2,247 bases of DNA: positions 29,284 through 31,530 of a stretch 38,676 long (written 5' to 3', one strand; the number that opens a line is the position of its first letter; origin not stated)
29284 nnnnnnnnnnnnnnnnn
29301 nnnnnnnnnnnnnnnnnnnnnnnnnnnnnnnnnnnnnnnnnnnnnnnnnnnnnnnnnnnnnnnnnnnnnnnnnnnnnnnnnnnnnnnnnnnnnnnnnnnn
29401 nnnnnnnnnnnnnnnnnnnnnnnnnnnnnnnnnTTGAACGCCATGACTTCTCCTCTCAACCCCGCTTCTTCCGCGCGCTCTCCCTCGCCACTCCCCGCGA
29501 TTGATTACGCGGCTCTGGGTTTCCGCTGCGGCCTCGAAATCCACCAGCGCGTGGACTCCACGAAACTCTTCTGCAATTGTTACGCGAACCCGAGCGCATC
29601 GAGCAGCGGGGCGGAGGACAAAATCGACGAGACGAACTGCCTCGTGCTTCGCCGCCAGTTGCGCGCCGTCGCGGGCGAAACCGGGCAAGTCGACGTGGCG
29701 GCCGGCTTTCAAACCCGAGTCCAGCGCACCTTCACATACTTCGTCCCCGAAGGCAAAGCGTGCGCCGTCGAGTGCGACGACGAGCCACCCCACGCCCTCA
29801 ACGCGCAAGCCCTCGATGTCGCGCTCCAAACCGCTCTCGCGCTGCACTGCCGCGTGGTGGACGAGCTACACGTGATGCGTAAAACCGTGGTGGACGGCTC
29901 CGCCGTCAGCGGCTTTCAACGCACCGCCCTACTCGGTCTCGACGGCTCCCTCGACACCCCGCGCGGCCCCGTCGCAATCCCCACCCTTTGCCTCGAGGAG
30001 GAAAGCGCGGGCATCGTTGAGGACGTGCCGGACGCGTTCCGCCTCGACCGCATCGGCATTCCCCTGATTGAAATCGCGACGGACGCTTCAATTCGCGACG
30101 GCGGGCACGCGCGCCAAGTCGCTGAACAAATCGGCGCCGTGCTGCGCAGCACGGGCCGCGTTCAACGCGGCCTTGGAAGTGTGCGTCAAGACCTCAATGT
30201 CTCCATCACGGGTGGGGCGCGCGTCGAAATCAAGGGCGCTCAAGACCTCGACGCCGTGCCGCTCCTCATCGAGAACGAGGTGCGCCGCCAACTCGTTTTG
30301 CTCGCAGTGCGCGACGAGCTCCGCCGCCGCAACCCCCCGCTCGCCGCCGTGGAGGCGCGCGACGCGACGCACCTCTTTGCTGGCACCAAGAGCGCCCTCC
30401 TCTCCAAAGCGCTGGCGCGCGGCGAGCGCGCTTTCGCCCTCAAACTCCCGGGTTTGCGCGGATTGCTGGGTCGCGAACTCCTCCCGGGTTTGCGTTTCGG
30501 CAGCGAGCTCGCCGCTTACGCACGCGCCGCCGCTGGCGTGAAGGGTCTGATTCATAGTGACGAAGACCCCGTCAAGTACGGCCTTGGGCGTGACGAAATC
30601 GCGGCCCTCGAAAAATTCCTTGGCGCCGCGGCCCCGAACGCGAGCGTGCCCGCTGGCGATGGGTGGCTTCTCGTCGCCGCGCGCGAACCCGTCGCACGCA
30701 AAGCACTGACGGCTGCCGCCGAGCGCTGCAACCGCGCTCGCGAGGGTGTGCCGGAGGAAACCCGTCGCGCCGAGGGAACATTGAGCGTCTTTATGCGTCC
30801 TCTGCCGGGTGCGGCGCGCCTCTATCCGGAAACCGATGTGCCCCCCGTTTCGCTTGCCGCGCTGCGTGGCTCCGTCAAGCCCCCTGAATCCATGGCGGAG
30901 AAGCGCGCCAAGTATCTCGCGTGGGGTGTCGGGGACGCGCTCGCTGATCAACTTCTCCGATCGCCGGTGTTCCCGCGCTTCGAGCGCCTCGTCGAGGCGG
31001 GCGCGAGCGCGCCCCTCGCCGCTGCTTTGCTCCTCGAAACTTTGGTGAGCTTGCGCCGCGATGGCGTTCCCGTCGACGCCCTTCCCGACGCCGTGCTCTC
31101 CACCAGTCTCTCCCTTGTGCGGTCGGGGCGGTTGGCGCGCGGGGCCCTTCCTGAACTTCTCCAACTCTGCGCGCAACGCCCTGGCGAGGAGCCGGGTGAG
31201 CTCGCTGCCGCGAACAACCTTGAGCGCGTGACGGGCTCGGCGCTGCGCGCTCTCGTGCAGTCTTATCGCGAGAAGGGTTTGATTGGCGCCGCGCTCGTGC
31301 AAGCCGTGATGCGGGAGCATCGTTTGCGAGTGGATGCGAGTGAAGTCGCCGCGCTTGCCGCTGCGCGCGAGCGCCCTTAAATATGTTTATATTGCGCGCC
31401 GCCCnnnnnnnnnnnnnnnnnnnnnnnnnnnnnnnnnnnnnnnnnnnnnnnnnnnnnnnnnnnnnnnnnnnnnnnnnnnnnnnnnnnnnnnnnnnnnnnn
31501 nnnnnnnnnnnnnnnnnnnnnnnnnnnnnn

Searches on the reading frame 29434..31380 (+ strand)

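Call 6: search_protein_families(library=pfam, max_evalue=0.001, proteins=[window:29434-31380:+])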
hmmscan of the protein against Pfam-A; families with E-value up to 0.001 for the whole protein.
window:29434-31380:+ (648 aa): 3 families
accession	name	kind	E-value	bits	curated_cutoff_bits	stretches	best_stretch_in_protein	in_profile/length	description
PF02934.20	GatB_N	-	1e-43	150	23.4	1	32-474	3-271/277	GatB/GatE catalytic domain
PF02637.23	GatB_Yqey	-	2.3e-06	28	27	1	516-610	3-100/148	GatB domain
PF02938.19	GAD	-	4.1e-05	24.2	23.4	1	324-424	2-94/95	GAD domain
